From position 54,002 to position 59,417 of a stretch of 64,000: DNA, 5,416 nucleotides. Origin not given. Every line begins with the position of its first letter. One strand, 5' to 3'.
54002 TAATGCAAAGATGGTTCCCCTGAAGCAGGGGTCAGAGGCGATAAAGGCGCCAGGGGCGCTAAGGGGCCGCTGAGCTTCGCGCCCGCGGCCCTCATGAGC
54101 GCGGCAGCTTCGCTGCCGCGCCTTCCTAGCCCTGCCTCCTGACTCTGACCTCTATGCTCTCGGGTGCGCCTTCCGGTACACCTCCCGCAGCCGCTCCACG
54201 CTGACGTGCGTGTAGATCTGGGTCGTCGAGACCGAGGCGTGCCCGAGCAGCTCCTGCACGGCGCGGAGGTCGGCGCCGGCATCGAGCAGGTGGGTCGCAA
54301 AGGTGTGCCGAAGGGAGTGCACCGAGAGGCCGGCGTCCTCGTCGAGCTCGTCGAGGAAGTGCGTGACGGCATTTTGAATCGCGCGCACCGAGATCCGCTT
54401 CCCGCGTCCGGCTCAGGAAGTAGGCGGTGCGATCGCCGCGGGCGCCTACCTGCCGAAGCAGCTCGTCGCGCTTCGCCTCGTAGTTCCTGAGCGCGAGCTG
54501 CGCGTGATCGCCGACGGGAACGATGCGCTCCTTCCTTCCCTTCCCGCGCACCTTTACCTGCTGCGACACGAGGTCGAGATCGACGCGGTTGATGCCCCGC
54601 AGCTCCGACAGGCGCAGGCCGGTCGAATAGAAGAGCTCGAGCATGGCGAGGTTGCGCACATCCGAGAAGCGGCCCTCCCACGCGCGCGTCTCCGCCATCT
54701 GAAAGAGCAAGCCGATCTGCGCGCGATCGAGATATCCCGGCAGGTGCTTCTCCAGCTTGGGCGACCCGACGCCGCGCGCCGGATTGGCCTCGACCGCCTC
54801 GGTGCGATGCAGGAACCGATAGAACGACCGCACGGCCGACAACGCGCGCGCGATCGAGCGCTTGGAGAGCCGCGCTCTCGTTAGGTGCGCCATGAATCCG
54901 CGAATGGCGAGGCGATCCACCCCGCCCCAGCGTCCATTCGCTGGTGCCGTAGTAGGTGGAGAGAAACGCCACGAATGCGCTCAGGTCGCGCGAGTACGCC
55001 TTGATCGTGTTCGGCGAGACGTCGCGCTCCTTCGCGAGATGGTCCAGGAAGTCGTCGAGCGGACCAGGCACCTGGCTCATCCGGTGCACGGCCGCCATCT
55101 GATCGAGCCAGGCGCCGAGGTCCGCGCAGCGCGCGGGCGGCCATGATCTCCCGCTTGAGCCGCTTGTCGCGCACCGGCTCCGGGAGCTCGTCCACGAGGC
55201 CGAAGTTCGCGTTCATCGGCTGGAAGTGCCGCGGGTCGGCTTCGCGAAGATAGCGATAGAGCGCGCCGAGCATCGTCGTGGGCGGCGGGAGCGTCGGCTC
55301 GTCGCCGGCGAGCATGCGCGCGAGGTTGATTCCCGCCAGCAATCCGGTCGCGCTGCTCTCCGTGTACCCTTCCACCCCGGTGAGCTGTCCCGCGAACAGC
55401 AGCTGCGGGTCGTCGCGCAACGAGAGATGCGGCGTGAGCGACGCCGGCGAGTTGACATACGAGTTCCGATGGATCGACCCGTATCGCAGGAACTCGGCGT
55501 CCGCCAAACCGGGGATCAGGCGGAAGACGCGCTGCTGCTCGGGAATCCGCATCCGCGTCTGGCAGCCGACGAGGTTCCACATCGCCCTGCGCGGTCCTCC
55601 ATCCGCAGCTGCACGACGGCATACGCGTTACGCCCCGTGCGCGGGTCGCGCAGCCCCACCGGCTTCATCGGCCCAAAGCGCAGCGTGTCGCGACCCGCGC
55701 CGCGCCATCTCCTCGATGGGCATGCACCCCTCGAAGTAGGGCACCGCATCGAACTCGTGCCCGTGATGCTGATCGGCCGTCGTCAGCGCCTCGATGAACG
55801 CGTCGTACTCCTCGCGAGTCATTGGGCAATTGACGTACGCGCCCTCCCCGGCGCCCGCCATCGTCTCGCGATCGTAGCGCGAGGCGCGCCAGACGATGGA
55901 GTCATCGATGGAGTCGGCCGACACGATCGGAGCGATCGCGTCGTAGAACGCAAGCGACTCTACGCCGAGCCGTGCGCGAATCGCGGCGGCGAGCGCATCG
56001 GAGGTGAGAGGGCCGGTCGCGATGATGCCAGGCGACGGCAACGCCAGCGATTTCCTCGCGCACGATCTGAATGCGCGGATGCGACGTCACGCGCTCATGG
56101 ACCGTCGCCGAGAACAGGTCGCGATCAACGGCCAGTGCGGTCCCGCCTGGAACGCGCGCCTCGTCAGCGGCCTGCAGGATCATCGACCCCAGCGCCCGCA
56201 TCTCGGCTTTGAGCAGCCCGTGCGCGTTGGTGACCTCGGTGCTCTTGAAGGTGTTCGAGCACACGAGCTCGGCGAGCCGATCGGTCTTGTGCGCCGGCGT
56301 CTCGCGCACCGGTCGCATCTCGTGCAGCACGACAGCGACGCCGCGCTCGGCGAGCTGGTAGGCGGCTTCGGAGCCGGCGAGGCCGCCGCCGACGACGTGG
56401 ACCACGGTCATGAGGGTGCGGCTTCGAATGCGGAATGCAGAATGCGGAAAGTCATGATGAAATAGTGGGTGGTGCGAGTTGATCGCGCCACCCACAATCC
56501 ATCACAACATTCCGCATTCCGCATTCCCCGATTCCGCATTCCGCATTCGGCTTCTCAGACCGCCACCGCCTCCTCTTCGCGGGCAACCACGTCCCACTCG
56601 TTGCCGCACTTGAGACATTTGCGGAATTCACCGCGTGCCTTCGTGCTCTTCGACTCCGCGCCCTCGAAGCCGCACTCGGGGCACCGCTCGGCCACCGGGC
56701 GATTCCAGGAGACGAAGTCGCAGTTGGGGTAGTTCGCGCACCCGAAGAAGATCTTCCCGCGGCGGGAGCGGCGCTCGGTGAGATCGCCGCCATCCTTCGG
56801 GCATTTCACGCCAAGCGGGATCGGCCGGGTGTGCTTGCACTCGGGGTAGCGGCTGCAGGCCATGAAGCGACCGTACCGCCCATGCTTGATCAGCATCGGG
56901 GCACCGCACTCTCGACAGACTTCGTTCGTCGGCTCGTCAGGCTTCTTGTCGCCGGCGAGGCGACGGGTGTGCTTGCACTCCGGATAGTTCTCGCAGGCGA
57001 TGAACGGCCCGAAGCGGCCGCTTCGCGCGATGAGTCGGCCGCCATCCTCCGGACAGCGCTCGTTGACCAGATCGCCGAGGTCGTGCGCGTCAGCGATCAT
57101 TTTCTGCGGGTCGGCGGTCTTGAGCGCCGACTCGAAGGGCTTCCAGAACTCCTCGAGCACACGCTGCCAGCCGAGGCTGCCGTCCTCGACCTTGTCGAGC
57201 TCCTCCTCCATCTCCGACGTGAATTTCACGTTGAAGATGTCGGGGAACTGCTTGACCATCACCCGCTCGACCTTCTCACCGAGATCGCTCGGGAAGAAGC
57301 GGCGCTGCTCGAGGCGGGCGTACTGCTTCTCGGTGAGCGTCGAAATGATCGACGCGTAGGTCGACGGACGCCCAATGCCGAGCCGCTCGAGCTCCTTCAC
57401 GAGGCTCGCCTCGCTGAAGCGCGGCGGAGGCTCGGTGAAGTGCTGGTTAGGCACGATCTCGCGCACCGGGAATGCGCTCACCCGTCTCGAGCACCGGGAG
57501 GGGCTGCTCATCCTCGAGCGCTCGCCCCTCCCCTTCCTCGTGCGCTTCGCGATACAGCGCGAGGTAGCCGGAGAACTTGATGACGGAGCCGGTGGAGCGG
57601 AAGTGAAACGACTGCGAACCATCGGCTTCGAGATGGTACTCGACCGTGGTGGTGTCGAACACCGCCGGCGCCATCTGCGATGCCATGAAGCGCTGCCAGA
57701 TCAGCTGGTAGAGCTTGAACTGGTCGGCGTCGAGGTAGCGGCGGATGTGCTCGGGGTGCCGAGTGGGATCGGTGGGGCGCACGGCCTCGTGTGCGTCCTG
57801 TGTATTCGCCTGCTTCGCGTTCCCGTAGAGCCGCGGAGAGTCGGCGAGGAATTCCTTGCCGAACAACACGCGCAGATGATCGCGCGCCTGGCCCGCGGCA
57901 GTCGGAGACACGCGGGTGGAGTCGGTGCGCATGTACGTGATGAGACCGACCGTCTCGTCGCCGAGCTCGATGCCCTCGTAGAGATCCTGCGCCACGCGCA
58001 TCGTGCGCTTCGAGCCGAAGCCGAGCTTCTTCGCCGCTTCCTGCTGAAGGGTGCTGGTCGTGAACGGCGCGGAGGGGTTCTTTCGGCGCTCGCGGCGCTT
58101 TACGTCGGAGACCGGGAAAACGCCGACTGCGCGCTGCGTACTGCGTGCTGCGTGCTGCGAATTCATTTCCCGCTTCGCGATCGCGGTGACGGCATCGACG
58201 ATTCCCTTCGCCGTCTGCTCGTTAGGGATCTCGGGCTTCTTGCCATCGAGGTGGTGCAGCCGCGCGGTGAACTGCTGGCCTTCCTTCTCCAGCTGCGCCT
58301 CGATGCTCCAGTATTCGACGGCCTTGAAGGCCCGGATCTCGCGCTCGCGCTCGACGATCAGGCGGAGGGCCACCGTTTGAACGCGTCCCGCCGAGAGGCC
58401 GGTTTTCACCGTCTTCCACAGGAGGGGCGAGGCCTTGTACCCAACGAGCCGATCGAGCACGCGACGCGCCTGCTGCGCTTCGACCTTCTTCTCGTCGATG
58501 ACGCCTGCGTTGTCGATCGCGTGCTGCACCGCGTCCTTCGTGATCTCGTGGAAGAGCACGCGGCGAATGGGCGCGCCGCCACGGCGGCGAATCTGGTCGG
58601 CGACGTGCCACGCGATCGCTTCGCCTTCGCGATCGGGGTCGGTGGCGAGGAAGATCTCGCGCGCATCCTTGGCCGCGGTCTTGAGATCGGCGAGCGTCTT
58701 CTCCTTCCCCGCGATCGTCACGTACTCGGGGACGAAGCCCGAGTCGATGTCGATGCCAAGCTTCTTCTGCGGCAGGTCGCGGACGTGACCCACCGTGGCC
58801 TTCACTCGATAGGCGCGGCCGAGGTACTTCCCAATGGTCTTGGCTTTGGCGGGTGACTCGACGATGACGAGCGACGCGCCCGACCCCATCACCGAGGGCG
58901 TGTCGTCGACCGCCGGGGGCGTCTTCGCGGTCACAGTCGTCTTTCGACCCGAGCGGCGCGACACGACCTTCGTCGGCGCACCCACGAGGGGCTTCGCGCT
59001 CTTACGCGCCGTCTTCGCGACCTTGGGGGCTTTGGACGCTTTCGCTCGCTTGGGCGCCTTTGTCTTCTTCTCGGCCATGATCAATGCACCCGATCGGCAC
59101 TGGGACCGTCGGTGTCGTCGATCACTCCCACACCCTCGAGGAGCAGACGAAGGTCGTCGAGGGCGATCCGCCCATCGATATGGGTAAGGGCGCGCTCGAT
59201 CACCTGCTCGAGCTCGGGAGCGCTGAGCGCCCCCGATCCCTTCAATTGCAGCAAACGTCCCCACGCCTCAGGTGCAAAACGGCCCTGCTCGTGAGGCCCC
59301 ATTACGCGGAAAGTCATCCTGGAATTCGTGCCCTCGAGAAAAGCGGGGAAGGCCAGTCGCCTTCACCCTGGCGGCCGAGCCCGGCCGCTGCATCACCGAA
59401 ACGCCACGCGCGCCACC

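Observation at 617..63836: The word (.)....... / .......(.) is strongly over-represented, occurs in every reading frame, and forces rare codons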

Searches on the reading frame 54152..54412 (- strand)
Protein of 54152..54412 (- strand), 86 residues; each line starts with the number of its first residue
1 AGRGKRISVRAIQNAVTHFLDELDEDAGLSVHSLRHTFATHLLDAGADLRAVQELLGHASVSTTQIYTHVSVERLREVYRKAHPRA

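Call 33: search_protein_families(library=pfam, proteins=[window:54152-54412:-], max_evalue=0.01)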
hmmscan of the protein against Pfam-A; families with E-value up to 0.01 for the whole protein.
window:54152-54412:- (86 aa): 1 family
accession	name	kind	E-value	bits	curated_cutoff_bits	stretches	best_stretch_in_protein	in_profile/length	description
PF00589.27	Phage_integrase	-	3.1e-21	76.4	27.1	1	3-73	101-171/172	Phage integrase family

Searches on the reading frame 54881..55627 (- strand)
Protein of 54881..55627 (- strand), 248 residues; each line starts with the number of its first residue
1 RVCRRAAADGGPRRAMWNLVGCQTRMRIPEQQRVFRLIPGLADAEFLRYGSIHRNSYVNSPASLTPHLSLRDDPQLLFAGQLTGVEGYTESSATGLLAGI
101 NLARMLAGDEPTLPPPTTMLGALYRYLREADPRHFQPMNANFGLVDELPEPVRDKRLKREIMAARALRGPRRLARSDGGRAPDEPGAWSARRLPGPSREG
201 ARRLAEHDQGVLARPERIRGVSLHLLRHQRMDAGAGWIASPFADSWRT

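Call 33: search_protein_families(library=pfam, proteins=[window:54881-55627:-], max_evalue=0.01)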
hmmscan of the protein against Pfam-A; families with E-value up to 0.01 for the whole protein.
window:54881-55627:- (248 aa): 1 family
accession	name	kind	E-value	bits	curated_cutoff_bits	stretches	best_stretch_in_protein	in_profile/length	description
PF01134.28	GIDA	-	8.3e-31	107.8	22.1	1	14-109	296-390/391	Glucose inhibited division protein A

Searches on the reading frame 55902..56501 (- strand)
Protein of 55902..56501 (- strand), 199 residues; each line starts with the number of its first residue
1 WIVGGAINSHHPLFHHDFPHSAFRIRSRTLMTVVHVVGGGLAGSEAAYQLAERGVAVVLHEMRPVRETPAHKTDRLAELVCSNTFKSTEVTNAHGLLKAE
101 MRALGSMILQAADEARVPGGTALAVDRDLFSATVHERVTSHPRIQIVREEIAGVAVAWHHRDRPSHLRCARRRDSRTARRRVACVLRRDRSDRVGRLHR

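Call 33: search_protein_families(library=pfam, proteins=[window:55902-56501:-], max_evalue=0.01)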
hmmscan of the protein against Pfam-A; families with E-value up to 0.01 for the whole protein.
window:55902-56501:- (199 aa): 9 families
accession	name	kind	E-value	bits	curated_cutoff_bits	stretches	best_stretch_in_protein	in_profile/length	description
PF01134.28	GIDA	-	4.9e-31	108.6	22.1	1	34-156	2-123/391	Glucose inhibited division protein A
PF13450.12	NAD_binding_8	-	1.6e-05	25.5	21.9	1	36-64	1-29/68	NAD(P)-binding Rossmann-like domain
PF01266.30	DAO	-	1.6e-05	25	27.9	1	35-83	3-49/353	FAD dependent oxidoreductase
PF07992.20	Pyr_redox_2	-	0.00068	19.6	26.1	1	19-64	130-175/291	Pyridine nucleotide-disulphide oxidoreductase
PF00890.30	FAD_binding_2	-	0.00091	19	20.4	1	36-63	4-31/414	FAD binding domain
PF12831.13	FAD_oxidored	-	0.0015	18.3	27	1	34-64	2-32/416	FAD dependent oxidoreductase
PF01494.25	FAD_binding_3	-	0.0025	17.5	22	1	32-61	2-31/349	FAD binding domain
PF02737.24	3HCDH_N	-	0.0035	17.7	22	1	34-92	2-62/180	3-hydroxyacyl-CoA dehydrogenase, NAD binding domain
PF00070.33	Pyr_redox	-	0.0046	17.9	22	1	34-64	2-32/82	Pyridine nucleotide-disulphide oxidoreductase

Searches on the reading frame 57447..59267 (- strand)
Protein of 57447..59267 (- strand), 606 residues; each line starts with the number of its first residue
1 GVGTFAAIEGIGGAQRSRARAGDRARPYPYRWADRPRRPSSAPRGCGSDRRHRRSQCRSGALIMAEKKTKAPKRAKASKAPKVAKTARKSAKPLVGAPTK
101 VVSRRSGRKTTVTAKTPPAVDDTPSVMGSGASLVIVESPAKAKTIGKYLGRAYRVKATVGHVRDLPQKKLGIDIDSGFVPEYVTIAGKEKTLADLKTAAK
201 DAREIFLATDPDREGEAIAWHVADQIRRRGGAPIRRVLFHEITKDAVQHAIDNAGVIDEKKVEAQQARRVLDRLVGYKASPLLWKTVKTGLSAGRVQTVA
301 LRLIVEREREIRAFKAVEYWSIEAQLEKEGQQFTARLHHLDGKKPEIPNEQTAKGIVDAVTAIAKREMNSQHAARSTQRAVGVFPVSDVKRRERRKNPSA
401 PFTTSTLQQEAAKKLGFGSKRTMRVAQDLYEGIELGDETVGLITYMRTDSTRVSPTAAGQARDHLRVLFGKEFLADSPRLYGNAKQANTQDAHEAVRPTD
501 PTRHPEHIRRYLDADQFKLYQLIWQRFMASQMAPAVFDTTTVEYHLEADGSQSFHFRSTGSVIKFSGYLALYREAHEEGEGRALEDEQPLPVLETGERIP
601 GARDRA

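Call 9: search_protein_families(library=pfam, proteins=[window:57447-59267:-])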
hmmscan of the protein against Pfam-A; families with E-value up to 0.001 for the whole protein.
window:57447-59267:- (606 aa): 2 families
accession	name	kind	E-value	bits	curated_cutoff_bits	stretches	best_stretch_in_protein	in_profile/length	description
PF01131.25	Topoisom_bac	-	3.3e-82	277.1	35.1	1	257-599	2-306/411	DNA topoisomerase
PF01751.28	Toprim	-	1e-21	77.4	23.1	1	133-242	2-96/96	Toprim domain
